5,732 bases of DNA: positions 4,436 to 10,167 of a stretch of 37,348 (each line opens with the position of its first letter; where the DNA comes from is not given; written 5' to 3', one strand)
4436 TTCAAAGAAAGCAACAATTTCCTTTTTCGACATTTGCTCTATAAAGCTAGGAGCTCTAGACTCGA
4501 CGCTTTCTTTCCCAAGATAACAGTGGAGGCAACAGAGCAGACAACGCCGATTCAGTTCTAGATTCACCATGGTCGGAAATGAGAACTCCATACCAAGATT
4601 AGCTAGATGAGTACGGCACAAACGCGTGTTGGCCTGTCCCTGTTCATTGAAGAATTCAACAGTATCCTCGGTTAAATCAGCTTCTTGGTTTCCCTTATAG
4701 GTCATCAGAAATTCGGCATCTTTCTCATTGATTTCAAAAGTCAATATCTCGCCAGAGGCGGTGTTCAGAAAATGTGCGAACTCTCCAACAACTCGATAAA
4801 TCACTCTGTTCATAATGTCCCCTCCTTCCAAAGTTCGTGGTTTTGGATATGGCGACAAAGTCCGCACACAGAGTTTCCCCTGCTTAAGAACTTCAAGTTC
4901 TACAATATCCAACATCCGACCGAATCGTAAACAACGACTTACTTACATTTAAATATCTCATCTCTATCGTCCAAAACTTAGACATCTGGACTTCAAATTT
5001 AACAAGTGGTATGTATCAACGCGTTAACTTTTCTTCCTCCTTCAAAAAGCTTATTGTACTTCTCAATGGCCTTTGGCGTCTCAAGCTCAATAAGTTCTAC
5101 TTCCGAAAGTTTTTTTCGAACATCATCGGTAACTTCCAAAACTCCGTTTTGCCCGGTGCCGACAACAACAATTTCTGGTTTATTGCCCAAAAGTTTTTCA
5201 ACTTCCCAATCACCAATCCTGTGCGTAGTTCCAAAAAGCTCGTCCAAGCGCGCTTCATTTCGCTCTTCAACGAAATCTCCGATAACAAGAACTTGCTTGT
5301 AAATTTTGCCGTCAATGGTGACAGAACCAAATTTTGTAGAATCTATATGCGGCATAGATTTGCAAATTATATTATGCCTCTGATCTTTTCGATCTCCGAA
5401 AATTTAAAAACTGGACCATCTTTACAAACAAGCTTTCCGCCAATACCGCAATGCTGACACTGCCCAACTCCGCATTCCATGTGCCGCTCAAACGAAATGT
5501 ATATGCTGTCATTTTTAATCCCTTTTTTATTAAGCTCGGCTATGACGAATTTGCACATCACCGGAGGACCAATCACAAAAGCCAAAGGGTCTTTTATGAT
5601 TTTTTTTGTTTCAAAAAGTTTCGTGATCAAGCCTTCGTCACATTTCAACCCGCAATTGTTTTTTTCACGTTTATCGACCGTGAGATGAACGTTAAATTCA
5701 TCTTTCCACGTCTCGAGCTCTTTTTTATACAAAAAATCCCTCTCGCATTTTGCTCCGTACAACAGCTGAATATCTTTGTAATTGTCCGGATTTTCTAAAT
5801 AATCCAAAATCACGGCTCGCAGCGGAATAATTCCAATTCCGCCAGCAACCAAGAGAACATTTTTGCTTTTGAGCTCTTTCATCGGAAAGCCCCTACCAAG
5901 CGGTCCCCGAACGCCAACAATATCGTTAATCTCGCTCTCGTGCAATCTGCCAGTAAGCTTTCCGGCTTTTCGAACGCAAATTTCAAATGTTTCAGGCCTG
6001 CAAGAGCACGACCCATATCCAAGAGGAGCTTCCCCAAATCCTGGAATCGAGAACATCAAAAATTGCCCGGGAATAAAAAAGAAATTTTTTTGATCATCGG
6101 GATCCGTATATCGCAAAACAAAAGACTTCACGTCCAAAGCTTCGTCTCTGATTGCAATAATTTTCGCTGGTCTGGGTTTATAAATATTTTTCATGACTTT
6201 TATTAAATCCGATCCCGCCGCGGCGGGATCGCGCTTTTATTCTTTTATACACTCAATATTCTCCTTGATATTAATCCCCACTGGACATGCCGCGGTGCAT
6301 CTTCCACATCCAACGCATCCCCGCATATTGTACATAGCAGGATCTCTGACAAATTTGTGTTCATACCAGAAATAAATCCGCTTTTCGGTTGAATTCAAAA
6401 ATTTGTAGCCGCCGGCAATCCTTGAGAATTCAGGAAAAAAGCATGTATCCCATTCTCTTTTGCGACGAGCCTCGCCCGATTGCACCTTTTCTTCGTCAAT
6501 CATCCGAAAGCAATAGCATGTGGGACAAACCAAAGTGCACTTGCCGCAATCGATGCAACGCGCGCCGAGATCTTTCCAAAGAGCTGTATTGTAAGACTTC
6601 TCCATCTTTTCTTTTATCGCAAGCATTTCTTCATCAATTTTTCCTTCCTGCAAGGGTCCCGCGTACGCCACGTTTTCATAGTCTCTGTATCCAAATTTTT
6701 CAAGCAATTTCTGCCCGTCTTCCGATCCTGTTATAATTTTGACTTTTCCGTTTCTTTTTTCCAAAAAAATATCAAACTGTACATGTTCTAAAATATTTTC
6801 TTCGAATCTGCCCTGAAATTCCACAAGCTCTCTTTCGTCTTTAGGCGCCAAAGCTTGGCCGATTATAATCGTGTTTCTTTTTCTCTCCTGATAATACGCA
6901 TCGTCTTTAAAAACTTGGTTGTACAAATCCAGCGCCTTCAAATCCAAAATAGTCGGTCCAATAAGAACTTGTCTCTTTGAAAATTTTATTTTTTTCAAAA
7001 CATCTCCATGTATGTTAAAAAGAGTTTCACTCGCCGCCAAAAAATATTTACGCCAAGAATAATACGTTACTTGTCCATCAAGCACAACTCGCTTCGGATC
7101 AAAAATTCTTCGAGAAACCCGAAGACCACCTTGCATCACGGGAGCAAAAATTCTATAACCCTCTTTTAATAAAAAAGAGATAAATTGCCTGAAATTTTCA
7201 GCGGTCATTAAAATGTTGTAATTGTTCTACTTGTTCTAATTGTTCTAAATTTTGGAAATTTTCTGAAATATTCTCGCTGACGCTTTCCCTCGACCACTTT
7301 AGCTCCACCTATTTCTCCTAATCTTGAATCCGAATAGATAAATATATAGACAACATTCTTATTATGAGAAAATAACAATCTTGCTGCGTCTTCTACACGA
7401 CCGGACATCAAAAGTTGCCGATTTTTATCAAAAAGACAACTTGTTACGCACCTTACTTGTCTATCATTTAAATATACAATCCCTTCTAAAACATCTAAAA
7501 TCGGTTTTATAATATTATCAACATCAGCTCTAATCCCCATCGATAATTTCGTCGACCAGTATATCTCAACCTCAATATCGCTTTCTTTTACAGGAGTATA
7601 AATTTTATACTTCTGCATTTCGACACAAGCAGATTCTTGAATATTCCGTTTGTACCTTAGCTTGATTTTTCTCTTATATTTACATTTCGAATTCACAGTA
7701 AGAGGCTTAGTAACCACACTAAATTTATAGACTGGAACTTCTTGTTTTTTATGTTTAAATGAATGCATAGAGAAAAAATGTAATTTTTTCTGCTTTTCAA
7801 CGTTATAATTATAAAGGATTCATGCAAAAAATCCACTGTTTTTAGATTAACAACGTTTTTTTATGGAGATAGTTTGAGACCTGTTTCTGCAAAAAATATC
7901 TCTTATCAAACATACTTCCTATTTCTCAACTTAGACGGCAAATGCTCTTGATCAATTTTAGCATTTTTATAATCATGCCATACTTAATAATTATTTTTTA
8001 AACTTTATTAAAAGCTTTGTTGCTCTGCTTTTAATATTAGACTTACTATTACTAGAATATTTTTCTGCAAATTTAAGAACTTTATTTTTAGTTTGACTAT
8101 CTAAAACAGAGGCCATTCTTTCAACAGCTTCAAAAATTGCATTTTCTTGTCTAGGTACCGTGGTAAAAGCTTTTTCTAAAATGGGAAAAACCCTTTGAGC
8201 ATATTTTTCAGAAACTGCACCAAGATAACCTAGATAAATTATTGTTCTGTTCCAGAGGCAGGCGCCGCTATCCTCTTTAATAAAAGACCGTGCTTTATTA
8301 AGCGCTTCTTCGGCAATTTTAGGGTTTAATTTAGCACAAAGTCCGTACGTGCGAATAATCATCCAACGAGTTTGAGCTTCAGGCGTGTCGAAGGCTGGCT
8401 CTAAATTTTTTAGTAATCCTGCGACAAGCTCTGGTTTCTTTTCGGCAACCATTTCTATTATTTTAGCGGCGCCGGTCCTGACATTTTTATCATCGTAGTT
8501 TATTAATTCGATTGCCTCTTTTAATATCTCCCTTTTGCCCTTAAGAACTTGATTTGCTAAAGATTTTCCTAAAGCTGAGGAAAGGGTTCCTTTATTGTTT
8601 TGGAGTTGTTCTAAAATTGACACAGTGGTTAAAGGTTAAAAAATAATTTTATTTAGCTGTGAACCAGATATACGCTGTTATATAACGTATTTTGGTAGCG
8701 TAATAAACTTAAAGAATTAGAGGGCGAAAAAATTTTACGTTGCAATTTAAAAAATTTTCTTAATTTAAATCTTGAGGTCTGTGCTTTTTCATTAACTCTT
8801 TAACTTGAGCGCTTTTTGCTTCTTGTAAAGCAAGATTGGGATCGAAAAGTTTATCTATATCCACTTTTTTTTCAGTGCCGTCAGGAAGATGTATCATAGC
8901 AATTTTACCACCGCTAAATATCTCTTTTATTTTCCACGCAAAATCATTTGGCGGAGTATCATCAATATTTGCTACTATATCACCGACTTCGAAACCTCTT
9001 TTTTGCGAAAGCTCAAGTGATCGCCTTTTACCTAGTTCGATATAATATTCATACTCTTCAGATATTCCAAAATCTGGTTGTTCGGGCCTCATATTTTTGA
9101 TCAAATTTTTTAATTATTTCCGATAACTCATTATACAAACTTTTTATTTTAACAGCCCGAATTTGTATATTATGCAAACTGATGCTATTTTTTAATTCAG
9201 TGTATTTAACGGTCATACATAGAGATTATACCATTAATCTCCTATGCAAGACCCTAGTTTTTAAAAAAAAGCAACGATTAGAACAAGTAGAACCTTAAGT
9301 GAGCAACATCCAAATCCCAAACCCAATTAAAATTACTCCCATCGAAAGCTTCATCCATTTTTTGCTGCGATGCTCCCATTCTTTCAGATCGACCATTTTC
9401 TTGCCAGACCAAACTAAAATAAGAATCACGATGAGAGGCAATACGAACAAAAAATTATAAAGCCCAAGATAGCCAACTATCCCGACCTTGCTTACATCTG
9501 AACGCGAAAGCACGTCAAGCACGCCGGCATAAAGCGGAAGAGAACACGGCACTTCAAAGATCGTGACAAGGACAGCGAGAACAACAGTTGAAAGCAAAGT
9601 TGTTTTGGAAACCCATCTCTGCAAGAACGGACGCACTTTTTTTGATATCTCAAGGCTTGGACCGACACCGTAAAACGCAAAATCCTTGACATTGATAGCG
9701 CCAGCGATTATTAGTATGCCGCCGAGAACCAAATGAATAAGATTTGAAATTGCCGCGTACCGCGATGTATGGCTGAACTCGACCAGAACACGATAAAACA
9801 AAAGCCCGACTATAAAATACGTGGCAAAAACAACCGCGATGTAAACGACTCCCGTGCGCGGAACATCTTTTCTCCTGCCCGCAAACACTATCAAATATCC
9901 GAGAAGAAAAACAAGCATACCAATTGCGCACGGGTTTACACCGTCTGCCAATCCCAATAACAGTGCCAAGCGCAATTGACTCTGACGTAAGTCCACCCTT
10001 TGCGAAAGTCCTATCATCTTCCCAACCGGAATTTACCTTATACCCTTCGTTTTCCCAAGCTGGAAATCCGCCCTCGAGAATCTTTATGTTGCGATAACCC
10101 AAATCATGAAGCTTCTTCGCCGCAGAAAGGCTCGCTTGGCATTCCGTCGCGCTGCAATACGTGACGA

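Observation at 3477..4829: Orphan radical-SAM/SPASM maturase with RRE-like N-terminus plus an overlapping SD-driven 30-aa Cys/Ser-rich ORF ending in Tyr: candidate undescribed RiPP cassette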

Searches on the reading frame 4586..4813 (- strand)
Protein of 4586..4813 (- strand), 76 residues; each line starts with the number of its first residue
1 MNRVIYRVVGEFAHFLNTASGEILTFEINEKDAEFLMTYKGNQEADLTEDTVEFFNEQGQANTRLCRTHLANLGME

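Call 43: search_protein_families(library=pfam, alignment_id=A4, max_evalue=10)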
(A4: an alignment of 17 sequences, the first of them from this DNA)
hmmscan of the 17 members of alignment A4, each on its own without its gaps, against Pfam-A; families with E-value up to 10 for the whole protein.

A. member 1, seq(76 aa): 1 family
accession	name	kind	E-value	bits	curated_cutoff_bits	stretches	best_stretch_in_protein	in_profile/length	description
PF23843.2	DUF7210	-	0.069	13.2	27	1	42-61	19-38/38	Domain of unknown function (DUF7210)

B. families by the number of members that match (of 17 scanned): 7 families
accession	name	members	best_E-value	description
PF22684.2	LFE_1968-like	1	0.0059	LFE_1968-like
PF24494.1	DUF7587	1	0.034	Domain of unknown function (DUF7587)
PF16986.11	CzcE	1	0.055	Heavy-metal resistance protein CzcE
PF23843.2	DUF7210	1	0.069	Domain of unknown function (DUF7210)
PF20898.2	P_T4SS_TraN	1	0.11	P-type Type IV secretion system, TraN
PF15061.11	DUF4538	1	0.13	Domain of unknown function (DUF4538)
PF22834.3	Polo_box_4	1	0.18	Polo box domain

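Call 44: search_solved_structures(query=A4, max_evalue=10)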
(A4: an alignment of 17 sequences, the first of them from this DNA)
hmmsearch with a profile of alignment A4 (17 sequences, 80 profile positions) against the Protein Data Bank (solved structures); distinct sequences matched with E-value up to 10: 19.
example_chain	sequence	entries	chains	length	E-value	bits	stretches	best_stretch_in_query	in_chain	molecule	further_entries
3qa8_A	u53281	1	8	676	0.0059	20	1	15-67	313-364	MGC80376 protein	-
3rzf_A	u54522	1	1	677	0.0059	20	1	15-67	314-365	MGC80376 protein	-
4e3c_A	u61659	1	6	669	0.021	18.2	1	14-60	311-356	Inhibitor of nuclear factor kappa-B kinase subunit beta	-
8omv_A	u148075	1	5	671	0.021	18.2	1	14-60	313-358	Inhibitor of nuclear factor kappa-B kinase subunit beta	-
4kik_A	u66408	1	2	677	0.022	18.1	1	14-60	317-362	Inhibitor of nuclear factor kappa-B kinase subunit beta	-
5ebz_A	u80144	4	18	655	0.028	17.8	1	14-66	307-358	Inhibitor of nuclear factor kappa-B kinase subunit alpha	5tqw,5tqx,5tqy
5vix_A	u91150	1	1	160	0.029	17.7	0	7-60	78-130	Polyubiquitin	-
8hku_L23P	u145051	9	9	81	0.14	15.5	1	33-67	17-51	50S ribosomal protein L23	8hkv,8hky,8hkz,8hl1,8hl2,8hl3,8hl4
7kzm_G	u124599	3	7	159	0.53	13.7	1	36-78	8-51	Dynein 18 kDa light chain, flagellar outer arm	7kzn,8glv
3fgb_A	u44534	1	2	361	0.58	13.6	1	12-39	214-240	uncharacterized protein Q89ZH8_BACTN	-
3zxy_A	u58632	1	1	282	0.62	13.5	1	7-36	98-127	SUBTILISIN-LIKE PROTEIN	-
4h6v_A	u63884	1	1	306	0.65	13.4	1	7-36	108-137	Subtilisin-like protein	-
3zxx_A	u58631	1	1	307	0.67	13.4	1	7-36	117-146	SUBTILISIN-LIKE PROTEIN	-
2bnk_A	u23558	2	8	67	1.2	12.6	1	19-74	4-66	EARLY PROTEIN GP16.7 | EARLY PROTEIN P16.7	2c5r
1zae_A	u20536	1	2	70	1.2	12.6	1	18-74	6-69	Early protein GP16.7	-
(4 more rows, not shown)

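Call 55: predict_structure(alignment_id=A4)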
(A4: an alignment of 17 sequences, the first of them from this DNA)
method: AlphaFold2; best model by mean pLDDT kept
length: 76 residues; sequences in the alignment: 17
mean_pLDDT: 85.7   pTM: 0.74
mean pLDDT of the five models: 85.7, 85.0, 84.9, 83.4, 79.4
residues with pLDDT >= 90: 32; 70-90: 38; 50-70: 6; < 50: 0
segments of 3 or more residues with pLDDT < 50: none
pLDDT, mean of each block of 10 residues (from residue 1): 84 93 93 88 78 88 84 72
secondary structure, 60 per line:
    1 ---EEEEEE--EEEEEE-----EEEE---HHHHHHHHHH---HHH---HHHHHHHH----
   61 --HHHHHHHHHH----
elements in order: E4-9 E12-17 E23-26 H30-39 H49-56 H63-72

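Call 58: fold_search(model_id=the predicted structure, library=pdb)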
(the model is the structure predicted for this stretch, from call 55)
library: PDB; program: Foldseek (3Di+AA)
matches with E <= 10: 543; with E <= 0.001: 0
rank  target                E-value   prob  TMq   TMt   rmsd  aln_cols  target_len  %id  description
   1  8ct7                  2.7e-01  0.21  0.32  0.20   9.4        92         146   16  Catalytic Core Domain of HIV-1 Integrase (F185K) bound with BI-224436 (released 2023-02-15)
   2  5hrp                  2.7e-01  0.20  0.32  0.21   9.4        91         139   14  HIV Integrase Catalytic Domain containing F185K + A124T mutations complexed with GSK0002 (released 2016-12-14)
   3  5v1u_A                3.0e-01  0.21  0.33  0.30  12.3        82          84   13  TbiB1 in Complex with the TbiA(beta) Leader Peptide (released 2018-09-05)
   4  5v1v_A                3.7e-01  0.23  0.38  0.33  13.0        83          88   12  TbiB1 in Complex with the TbiA(alpha) Leader Peptide (released 2018-09-05)
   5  5why_B                4.2e-01  0.20  0.37  0.08  12.3        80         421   10  Structural Insights into Thioether Bond Formation in the Biosynthesis of Sactipeptides (released 2017-07-26)
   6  3vqp_B                4.2e-01  0.15  0.33  0.20  12.2        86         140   14  HIV-1 IN core domain in complex with 2,3-dihydro-1,4-benzodioxin-5-ylmethanol (released 2013-01-30)
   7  8cta_M                4.8e-01  0.23  0.38  0.23   9.1        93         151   16  Minimal 2:2 Ternary Complex between BI-224436 bound HIV-1 Integrase Catalytic Core Domain Dimer and Carboxy Terminal D (released 2023-02-22)
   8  1hyv                  5.9e-01  0.16  0.35  0.23   9.2        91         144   18  HIV INTEGRASE CORE DOMAIN COMPLEXED WITH TETRAPHENYL ARSONIUM (released 2001-04-04)
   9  5hrs                  6.3e-01  0.09  0.22  0.14   9.6        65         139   15  HIV Integrase Catalytic Domain containing F185K + A124N + T125A mutations complexed with GSK0002 (released 2016-12-14)
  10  1biz_A                6.7e-01  0.16  0.35  0.21   9.4        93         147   16  HIV-1 INTEGRASE CORE DOMAIN (released 1998-08-19)
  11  4cj2_C                6.7e-01  0.15  0.27  0.31   7.1        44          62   20  Crystal structure of HEWL in complex with affitin H4 (released 2014-05-21)
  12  5v1u_B                6.7e-01  0.14  0.33  0.30  12.8        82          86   15  TbiB1 in Complex with the TbiA(beta) Leader Peptide (released 2018-09-05)
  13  5hrr                  6.7e-01  0.12  0.33  0.21   9.6        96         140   12  HIV Integrase Catalytic Domain containing F185K + A124N + T125S mutations complexed with GSK0002 (released 2016-12-14)
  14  9iot_H                7.1e-01  0.33  0.28  0.14   3.0        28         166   18  Cryo-EM structure of Escherichia coli hibernating ribosome with RNase I mutant (released 2025-07-30)
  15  1b92                  7.1e-01  0.15  0.31  0.18   9.6        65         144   18  MOBILITY OF AN HIV-1 INTEGRASE ACTIVE SITE LOOP IS CORRELATED WITH CATALYTIC ACTIVITY (released 1999-07-19)
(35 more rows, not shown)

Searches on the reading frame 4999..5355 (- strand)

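Call 3: search_protein_families(library=pfam, proteins=[window:4999-5355:-], max_evalue=0.1)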
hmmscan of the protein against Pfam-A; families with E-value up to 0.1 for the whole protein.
window:4999-5355:- (118 aa): 1 family
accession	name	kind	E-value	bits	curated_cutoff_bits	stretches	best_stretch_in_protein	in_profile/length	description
PF04430.19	DUF498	-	5.5e-16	59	33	1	4-115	1-109/109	Protein of unknown function (DUF498/DUF598)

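Call 4: search_protein_families(library=ncbifam, proteins=[window:4999-5355:-], max_evalue=0.1)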
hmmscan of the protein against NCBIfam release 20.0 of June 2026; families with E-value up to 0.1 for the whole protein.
window:4999-5355:- (118 aa): 0 families

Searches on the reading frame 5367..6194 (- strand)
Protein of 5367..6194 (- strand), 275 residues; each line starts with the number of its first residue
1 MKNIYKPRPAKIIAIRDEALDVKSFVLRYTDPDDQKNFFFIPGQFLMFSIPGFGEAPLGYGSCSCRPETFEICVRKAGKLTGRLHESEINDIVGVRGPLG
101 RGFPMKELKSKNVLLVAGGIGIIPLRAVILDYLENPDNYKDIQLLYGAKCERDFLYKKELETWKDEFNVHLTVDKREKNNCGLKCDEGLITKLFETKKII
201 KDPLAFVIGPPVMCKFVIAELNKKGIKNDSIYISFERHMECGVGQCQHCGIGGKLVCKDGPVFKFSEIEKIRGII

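Call 54: search_protein_families(library=pfam, proteins=[window:5367-6194:-], max_evalue=0.001)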
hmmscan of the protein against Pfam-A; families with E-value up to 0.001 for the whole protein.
window:5367-6194:- (275 aa): 3 families
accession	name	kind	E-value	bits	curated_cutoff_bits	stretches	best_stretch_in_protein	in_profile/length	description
PF00175.26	NAD_binding_1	-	1.3e-11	45.5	22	1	115-217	1-107/109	Oxidoreductase NAD-binding domain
PF10418.14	DHODB_Fe-S_bind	-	1e-08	35.2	23.9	1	236-268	1-40/41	Iron-sulfur cluster binding domain of dihydroorotate dehydrogenase B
PF08030.17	NAD_binding_6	-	0.00096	19.7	22.2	0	111-170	2-73/156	Ferric reductase NAD binding domain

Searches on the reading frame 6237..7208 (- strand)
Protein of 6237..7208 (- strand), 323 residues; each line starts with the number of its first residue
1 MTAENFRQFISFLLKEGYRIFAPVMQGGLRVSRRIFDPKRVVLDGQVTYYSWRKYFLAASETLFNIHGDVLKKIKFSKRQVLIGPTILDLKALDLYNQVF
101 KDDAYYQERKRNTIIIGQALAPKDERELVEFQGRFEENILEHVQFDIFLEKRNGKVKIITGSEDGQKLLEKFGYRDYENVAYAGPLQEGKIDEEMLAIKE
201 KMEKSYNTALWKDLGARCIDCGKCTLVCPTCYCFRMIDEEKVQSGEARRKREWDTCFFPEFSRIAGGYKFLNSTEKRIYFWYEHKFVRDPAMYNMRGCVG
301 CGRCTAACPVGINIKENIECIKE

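Call 54: search_protein_families(library=pfam, proteins=[window:6237-7208:-], max_evalue=0.001)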
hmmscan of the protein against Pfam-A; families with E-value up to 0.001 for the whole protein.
window:6237-7208:- (323 aa): 14 families
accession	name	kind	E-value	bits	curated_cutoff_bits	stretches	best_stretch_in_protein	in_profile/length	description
PF17179.9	Fer4_22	-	4.3e-29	101.6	27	1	217-312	1-95/95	4Fe-4S dicluster domain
PF12797.12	Fer4_2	-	2.8e-08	33.6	24.5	1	293-310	5-22/22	4Fe-4S binding domain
PF13187.11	Fer4_9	-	8.4e-08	32.6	27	0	298-314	2-18/52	4Fe-4S dicluster domain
PF13183.11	Fer4_8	-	3.2e-07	31.2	27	1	217-312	4-68/68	4Fe-4S dicluster domain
PF12838.12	Fer4_7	-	3.6e-07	31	27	1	217-312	1-52/52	4Fe-4S dicluster domain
PF00037.32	Fer4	-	3.7e-07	30.1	21.1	1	297-311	7-21/24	4Fe-4S binding domain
PF13237.11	Fer4_10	-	6.5e-07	29.6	25.5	0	294-310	5-21/53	4Fe-4S dicluster domain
PF13746.11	Fer4_18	-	1.8e-06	28.6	27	0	294-321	57-86/114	4Fe-4S dicluster domain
PF13534.11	Fer4_17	-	7e-06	26.9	22.2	0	289-313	37-61/61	4Fe-4S dicluster domain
PF14697.11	Fer4_21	-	2e-05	25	35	0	217-236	7-59/59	4Fe-4S dicluster domain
PF25160.1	LdpA_Fe-S-bd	-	4.4e-05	23.6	27.6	1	296-312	26-42/49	LdpA Fe-S cluster-binding domain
PF12837.12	Fer4_6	-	5.6e-05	23.3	25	0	298-312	9-23/24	4Fe-4S binding domain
PF13484.11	Fer4_16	-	0.00023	22.3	30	0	217-230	1-14/66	4Fe-4S double cluster binding domain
PF12800.12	Fer4_4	-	0.00058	20.5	24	0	298-311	4-17/17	4Fe-4S binding domain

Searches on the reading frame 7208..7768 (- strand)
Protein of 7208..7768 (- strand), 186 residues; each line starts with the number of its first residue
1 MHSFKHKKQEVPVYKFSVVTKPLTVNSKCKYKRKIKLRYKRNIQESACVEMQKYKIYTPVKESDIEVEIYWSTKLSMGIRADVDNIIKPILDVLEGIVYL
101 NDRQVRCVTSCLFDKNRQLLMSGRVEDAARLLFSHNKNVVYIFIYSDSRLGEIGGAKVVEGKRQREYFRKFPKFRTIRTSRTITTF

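Call 54: search_protein_families(library=pfam, proteins=[window:7208-7768:-], max_evalue=0.001)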
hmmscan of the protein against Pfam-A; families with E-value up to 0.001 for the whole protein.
window:7208-7768:- (186 aa): 1 family
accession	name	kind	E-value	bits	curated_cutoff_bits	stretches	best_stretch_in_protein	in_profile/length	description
PF05866.16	RusA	-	8.7e-09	36.5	22.8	1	31-107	21-106/124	Endodeoxyribonuclease RusA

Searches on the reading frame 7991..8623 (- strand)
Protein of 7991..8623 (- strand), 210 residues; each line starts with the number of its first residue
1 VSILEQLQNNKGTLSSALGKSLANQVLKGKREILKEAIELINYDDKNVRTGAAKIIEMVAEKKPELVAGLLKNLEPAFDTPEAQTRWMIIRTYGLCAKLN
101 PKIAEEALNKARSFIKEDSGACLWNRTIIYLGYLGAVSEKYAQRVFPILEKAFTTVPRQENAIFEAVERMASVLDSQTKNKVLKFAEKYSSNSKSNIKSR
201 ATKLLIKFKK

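Call 54: search_protein_families(library=pfam, proteins=[window:7991-8623:-], max_evalue=0.001)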
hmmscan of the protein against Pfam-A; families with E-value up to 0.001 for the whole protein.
window:7991-8623:- (210 aa): 1 family
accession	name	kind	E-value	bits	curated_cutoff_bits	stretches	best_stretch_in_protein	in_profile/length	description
PF12719.13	Cnd3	-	0.00087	19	25.8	0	59-116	16-73/288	Nuclear condensing complex subunits, C-term domain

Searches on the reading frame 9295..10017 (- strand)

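Call 54: search_protein_families(library=pfam, proteins=[window:9295-10017:-], max_evalue=0.001)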
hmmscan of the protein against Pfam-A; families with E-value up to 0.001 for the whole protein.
window:9295-10017:- (240 aa): 1 family
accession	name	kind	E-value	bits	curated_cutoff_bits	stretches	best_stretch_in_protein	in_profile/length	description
PF11139.14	SfLAP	-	2e-13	50.7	35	1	19-238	2-208/213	Sap, sulfolipid-1-addressing protein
